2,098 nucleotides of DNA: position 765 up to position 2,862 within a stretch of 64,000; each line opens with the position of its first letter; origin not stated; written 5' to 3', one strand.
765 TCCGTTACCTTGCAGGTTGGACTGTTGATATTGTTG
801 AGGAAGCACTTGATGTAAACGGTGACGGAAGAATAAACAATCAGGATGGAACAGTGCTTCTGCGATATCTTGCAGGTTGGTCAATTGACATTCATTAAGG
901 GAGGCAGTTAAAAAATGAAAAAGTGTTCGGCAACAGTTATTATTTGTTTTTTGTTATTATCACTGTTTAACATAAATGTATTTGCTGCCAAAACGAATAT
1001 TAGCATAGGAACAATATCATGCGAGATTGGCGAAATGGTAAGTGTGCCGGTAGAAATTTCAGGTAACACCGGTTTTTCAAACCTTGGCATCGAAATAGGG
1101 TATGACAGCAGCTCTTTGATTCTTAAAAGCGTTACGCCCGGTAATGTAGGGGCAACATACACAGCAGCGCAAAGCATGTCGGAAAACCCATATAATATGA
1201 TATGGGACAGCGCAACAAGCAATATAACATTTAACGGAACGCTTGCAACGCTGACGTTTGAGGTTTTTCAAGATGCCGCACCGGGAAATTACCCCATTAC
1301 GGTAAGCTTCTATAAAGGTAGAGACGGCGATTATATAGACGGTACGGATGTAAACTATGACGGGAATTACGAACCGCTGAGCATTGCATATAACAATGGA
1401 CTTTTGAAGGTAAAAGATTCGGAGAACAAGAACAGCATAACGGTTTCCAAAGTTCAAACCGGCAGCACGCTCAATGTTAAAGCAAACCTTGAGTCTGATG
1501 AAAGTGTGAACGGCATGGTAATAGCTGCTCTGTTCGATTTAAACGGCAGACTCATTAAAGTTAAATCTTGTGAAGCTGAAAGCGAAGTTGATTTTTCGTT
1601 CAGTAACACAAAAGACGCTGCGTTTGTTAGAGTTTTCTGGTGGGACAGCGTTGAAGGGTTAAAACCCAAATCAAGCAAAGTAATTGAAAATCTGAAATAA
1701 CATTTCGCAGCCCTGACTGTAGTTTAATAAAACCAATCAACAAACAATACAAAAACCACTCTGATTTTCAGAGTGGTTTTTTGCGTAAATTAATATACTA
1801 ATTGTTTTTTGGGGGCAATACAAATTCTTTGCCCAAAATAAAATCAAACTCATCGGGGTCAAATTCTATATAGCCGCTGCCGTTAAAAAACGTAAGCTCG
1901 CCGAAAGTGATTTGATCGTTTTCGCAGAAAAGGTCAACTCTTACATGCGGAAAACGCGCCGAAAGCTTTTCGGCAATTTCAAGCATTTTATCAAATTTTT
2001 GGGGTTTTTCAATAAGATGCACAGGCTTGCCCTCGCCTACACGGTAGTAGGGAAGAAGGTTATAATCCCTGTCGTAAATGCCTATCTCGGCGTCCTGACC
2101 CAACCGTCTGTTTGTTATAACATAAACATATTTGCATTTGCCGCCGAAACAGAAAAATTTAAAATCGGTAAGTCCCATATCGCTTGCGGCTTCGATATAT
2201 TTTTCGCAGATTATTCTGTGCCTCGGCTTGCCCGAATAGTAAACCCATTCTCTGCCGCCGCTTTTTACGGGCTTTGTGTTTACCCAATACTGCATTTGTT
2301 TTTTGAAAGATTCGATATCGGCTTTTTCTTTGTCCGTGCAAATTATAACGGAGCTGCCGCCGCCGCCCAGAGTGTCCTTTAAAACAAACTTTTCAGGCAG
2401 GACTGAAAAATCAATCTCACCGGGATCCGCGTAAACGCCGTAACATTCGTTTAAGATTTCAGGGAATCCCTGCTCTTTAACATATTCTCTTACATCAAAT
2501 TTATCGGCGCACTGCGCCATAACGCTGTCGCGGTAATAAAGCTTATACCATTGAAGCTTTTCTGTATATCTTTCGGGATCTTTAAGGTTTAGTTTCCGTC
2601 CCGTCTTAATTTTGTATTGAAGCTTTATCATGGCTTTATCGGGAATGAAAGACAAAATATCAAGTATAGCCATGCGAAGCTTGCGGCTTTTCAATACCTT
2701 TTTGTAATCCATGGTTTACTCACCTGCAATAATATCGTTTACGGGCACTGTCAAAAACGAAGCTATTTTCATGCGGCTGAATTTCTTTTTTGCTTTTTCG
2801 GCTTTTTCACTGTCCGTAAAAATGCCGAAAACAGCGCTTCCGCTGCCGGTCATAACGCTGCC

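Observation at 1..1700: Tandem cohesin-module genes, the first carrying both cohesin and dockerin: a cellulosome-type adaptor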

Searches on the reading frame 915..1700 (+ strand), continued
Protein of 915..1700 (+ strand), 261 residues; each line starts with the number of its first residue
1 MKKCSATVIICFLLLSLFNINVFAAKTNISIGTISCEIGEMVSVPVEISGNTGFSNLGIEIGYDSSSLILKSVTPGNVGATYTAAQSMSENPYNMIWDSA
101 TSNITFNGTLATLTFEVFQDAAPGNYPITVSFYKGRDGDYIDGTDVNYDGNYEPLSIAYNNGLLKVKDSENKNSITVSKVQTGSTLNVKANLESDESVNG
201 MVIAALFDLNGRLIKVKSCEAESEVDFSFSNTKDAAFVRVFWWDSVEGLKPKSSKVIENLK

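Call 41: find_related_loci(query=A3, collection=genome_contigs, flank=6000)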
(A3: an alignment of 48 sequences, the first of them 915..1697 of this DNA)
Query A3 (261 aa) in genome_contigs; peptide patterns used: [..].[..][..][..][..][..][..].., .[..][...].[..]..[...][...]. (x = any residue, [..] = any of these).
58 stretches matched a pattern; 30 encode a relative of the query (tblastn E <= 1e-3); 30 distinct loci.
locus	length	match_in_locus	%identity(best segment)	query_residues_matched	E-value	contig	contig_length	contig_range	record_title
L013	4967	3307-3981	56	29-253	1e-80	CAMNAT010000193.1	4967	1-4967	MAG: uncultured Oscillospiraceae bacterium isolate SRR1222429_bin.85_metaWRAP_v1.3_MAG genome assembly, contig: NODE.560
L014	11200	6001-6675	54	29-253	2e-76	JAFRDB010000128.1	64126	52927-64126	MAG: Clostridia bacterium isolate RGIG2385 Goat_Ileum-4__c296056, whole genome shotgun sequence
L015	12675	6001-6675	54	29-253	2e-75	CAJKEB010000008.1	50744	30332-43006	MAG TPA_asm: uncultured Clostridiales bacterium isolate ERR1305899-bin.49 genome assembly, contig: NODE_450_length_50744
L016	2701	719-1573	45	1-253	4e-75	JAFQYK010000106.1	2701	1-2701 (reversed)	MAG: Clostridia bacterium isolate RGIG2264 Goat_Duodenum-3__c57021, whole genome shotgun sequence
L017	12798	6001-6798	41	11-253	2e-65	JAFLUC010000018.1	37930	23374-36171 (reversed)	MAG: Oscillospiraceae bacterium isolate HAN069 Seq18, whole genome shotgun sequence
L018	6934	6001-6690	45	9-251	1e-60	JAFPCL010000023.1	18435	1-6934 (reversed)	MAG: Clostridia bacterium isolate RGIG1017 Dairy_cattle_Rectum.Co__c418318, whole genome shotgun sequence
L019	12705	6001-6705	45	1-244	2e-60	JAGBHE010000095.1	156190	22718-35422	MAG: Clostridia bacterium isolate RGIG9115 Water_deer_Rectum.Co__c1581425, whole genome shotgun sequence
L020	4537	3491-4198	42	8-251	2e-57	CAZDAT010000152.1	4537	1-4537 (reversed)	MAG TPA_asm: uncultured Lachnospiraceae bacterium isolate SRP225648_co1_707 genome assembly, contig: NODE_49027_length_4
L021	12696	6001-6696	46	9-244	1e-55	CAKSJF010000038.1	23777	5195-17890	MAG: uncultured Clostridia bacterium isolate REFINED_METABAT215_TOP10_CONTIGS_1500_ASSEMBLY_K77_MERGED__Hadza_MoBio_hadz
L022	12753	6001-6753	39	1-258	3e-52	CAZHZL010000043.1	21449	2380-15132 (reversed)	MAG TPA_asm: uncultured Oscillospiraceae bacterium isolate SRP315200_co1_221 genome assembly, contig: NODE_4329_length_2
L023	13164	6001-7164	45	10-257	5e-51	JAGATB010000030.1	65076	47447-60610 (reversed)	MAG: Clostridia bacterium isolate RGIG8748 Water_deer_Colon-4__c272228, whole genome shotgun sequence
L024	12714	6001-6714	41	10-251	4e-51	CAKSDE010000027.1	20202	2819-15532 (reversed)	MAG: uncultured Clostridia bacterium isolate REFINED_METABAT215_TOP10_CONTIGS_1500_ASSEMBLY_K77_MERGED__Hadza_MoBio_hadz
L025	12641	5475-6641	44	1-251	3e-48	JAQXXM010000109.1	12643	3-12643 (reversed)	MAG: Clostridiales bacterium isolate SUG1612 k141_8662546, whole genome shotgun sequence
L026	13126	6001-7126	42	1-251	4e-44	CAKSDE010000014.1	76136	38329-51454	MAG: uncultured Clostridia bacterium isolate REFINED_METABAT215_TOP10_CONTIGS_1500_ASSEMBLY_K77_MERGED__Hadza_MoBio_hadz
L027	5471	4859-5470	58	29-172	6e-42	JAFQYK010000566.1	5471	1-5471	MAG: Clostridia bacterium isolate RGIG2264 Goat_Duodenum-3__c366157, whole genome shotgun sequence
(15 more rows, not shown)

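Call 73: search_protein_families(library=pfam, alignment_id=A6, max_evalue=0.00001)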
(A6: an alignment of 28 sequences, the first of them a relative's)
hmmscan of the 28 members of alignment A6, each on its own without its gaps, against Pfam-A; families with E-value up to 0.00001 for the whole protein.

A. member 1, L001:3721-6342:+ (874 aa): 4 families
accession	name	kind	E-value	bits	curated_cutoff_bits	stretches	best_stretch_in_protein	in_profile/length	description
PF00404.24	Dockerin_1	-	1.9e-12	47.6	22.9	1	813-866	1-56/57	Dockerin type I domain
PF02368.24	Big_2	-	5e-10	39.6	22.8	1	578-645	2-70/79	Bacterial Ig-like domain (group 2)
PF07833.16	Cu_amine_oxidN1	-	1.6e-09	38.1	24.2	0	164-270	2-107/108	Copper amine oxidase N-terminal domain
PF00963.24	Cohesin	-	1.9e-09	38.3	24.1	1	671-775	4-117/139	Cohesin domain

B. families by the number of members that match (of 28 scanned): 26 families (the first 25 are shown)
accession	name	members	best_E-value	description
PF00404.24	Dockerin_1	28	1.4e-12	Dockerin type I domain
PF00963.24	Cohesin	26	6.7e-17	Cohesin domain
PF02368.24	Big_2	18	2.7e-135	Bacterial Ig-like domain (group 2)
PF13306.12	LRR_5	14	8.3e-197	BspA type Leucine rich repeat region (6 copies)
PF13855.12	LRR_8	9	1e-28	Leucine rich repeat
PF21461.3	HL_N-beta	6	5.3e-13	Hyaluronate lyase, N-terminal beta-sheet domain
PF07581.17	Glug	5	3.8e-43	The GLUG motif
PF09479.16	Flg_new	3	1.5e-74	Listeria-Bacteroides repeat domain (List_Bact_rpt)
PF00059.27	Lectin_C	3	5e-67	Lectin C-type domain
PF07523.18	Big_3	3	2.6e-25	Bacterial Ig-like domain (group 3)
PF14200.12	RicinB_lectin_2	2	2e-32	Ricin-type beta-trefoil lectin domain-like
PF22359.2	Big-like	2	4.6e-30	Bacterial Ig-like domain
PF21764.3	Invasin_D4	2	7.5e-23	Invasin, domain 4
PF20578.4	aBig_2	2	4.4e-07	Atrophied bacterial Ig domain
PF12799.13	LRR_4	2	8.7e-07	Leucine Rich repeats (2 copies)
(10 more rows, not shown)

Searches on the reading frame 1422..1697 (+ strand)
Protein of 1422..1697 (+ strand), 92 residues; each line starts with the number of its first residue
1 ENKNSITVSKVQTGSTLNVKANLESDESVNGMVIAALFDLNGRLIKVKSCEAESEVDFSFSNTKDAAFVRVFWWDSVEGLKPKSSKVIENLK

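Call 60: search_protein_representatives(alignment_id=A4)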
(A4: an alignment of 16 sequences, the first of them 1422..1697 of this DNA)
Query: 16 sequences, 89 profile positions. Proteins with E-value up to 0.001 (for the whole library): 756; up to 1e-10: 189; up to 1e-30: 0. The best 150 are listed.
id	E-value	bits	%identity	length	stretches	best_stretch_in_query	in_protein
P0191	2.0e-29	117.6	-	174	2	14-88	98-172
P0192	1.3e-26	108.5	-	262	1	2-89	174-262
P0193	3.8e-26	107.1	-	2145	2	20-88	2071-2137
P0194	1.2e-25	105.5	-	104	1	4-88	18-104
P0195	1.8e-25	104.9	-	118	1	3-89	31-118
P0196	9.6e-25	102.6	-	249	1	5-89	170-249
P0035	3.4e-24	100.8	-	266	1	2-89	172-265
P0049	9.1e-24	99.5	-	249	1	2-87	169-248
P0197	9.9e-24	99.3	-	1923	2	9-88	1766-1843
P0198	1.9e-23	98.5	-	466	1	4-89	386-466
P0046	2.0e-23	98.4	-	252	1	2-88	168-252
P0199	2.2e-23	98.3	-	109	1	4-88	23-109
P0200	4.2e-23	97.3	-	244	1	3-88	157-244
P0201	1.5e-22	95.6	-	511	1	14-89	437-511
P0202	1.6e-22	95.5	-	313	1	3-88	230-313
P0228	3.9e-18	81.4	-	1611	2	10-89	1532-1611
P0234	2.7e-17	78.7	-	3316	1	3-85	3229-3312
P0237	5.3e-17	77.8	-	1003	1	6-89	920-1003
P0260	1.2e-14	70.3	-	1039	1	11-88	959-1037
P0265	2.0e-14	69.5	-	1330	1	2-88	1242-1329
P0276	4.0e-14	68.6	-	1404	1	9-88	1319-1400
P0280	5.2e-14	68.2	-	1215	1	3-88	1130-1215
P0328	6.7e-12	61.4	-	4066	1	3-80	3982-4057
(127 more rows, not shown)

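Call 62: search_protein_families(library=pfam, alignment_id=A5, max_evalue=0.00001)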
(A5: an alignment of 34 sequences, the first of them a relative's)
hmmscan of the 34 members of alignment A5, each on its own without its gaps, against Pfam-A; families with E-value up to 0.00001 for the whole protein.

A. member 1, P0193 (2145 aa): 7 families
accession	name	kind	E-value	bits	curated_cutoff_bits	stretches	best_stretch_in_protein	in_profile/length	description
PF13306.12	LRR_5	-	0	1148.6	27.7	14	68-194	1-126/127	BspA type Leucine rich repeat region (6 copies)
PF13855.12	LRR_8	-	1.8e-39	133.7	27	0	1552-1593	13-55/61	Leucine rich repeat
PF02368.24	Big_2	-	1.1e-27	96.2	22.8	2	957-1033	2-79/79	Bacterial Ig-like domain (group 2)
PF23952.1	LRR_EndoS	-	5.2e-15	56.1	27.9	0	312-398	25-115/116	Endo-beta-N-acetylglucosaminidase EndoS LRR domain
PF00963.24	Cohesin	-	2.4e-12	47.7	24.1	1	1869-1992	2-137/139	Cohesin domain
PF12799.13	LRR_4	-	4.9e-11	42.9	27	0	367-397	2-31/44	Leucine Rich repeats (2 copies)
PF05725.18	FNIP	-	6.3e-09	36.3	21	0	450-485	4-39/44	FNIP Repeat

B. families by the number of members that match (of 34 scanned): 32 families (the first 25 are shown)
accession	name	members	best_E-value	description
PF02368.24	Big_2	9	4.3e-52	Bacterial Ig-like domain (group 2)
PF13306.12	LRR_5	8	0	BspA type Leucine rich repeat region (6 copies)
PF00963.24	Cohesin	7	1.8e-45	Cohesin domain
PF00149.33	Metallophos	7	1.3e-12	Calcineurin-like phosphoesterase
PF13385.13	Laminin_G_3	6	4.3e-35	Concanavalin A-like lectin/glucanases superfamily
PF09479.16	Flg_new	5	1.7e-63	Listeria-Bacteroides repeat domain (List_Bact_rpt)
PF13855.12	LRR_8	5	3.5e-46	Leucine rich repeat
PF07581.17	Glug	4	1.1e-30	The GLUG motif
PF14200.12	RicinB_lectin_2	3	7.9e-37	Ricin-type beta-trefoil lectin domain-like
PF07523.18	Big_3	3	6.8e-23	Bacterial Ig-like domain (group 3)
PF23952.1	LRR_EndoS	3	1.8e-18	Endo-beta-N-acetylglucosaminidase EndoS LRR domain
PF13290.12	CHB_HEX_C_1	2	1.9e-20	Chitobiase/beta-hexosaminidase C-terminal domain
PF12799.13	LRR_4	2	9.5e-15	Leucine Rich repeats (2 copies)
PF00404.24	Dockerin_1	2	2.8e-13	Dockerin type I domain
PF05725.18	FNIP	2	6.3e-09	FNIP Repeat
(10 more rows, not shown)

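Call 64: list_cluster_members(proteins=[P0193, P0197, P0228, P0234, P0237, P0260, P0265, P0276, P0280, P0328])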
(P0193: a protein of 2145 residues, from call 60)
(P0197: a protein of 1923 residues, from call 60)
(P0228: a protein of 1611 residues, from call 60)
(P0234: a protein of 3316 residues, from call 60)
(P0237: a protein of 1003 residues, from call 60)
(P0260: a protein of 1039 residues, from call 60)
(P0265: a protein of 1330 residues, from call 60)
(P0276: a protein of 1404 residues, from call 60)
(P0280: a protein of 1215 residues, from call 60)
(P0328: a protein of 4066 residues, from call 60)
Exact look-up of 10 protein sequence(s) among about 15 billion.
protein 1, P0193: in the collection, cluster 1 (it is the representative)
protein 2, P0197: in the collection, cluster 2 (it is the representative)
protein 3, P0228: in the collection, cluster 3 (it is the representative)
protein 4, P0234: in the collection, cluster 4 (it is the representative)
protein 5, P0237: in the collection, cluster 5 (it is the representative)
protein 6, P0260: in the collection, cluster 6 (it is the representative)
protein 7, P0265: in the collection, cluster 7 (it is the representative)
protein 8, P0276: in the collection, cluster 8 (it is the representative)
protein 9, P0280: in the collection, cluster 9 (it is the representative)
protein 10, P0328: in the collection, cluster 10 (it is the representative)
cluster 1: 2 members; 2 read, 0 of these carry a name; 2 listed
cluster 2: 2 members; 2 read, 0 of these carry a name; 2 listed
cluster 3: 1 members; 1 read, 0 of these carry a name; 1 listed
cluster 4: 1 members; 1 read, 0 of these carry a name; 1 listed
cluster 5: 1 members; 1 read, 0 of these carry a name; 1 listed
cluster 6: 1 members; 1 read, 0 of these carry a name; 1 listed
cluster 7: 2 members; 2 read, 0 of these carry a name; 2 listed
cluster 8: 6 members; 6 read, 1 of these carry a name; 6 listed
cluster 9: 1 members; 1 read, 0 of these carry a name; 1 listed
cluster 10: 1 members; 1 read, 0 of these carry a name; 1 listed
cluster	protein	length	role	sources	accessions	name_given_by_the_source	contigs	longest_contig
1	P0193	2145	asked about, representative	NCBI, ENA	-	-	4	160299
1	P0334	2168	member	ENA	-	-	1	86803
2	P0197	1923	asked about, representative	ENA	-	-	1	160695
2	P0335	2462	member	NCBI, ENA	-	-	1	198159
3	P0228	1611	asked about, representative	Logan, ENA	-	-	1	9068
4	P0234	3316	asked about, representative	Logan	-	-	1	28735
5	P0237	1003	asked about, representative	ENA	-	-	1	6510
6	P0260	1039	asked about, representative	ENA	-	-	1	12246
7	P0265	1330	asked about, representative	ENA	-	-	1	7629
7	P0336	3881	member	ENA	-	-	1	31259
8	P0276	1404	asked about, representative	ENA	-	-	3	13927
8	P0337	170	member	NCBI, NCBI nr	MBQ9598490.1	MAG: hypothetical protein IJR33_01595, partial [Clostridia bacterium] | hypothetical protein [Clostridia bacterium]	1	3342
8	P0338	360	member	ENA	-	-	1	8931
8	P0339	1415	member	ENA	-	-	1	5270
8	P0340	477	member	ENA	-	-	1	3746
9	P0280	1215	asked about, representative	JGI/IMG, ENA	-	-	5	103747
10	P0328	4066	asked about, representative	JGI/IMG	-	-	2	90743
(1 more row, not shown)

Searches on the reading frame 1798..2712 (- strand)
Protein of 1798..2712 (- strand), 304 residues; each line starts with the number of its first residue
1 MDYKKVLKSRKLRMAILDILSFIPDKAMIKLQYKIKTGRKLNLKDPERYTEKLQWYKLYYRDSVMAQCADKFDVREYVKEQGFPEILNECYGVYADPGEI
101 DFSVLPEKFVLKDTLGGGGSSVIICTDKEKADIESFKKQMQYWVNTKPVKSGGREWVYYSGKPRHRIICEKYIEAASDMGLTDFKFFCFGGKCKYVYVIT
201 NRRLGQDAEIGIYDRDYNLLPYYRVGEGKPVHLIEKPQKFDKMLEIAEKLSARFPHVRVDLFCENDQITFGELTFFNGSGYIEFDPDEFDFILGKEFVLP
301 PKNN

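Call 15: search_protein_families(library=pfam, proteins=[window:1798-2712:-], max_evalue=0.1)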
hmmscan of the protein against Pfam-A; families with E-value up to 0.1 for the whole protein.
window:1798-2712:- (304 aa): 2 families
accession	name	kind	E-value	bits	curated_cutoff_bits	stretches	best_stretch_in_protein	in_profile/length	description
PF14305.11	ATPgrasp_TupA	-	1.4e-45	156.1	25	1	51-298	1-241/241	TupA-like ATPgrasp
PF14397.11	ATPgrasp_ST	-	0.0049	16.5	31.4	1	53-178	4-125/278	Sugar-transfer associated ATP-grasp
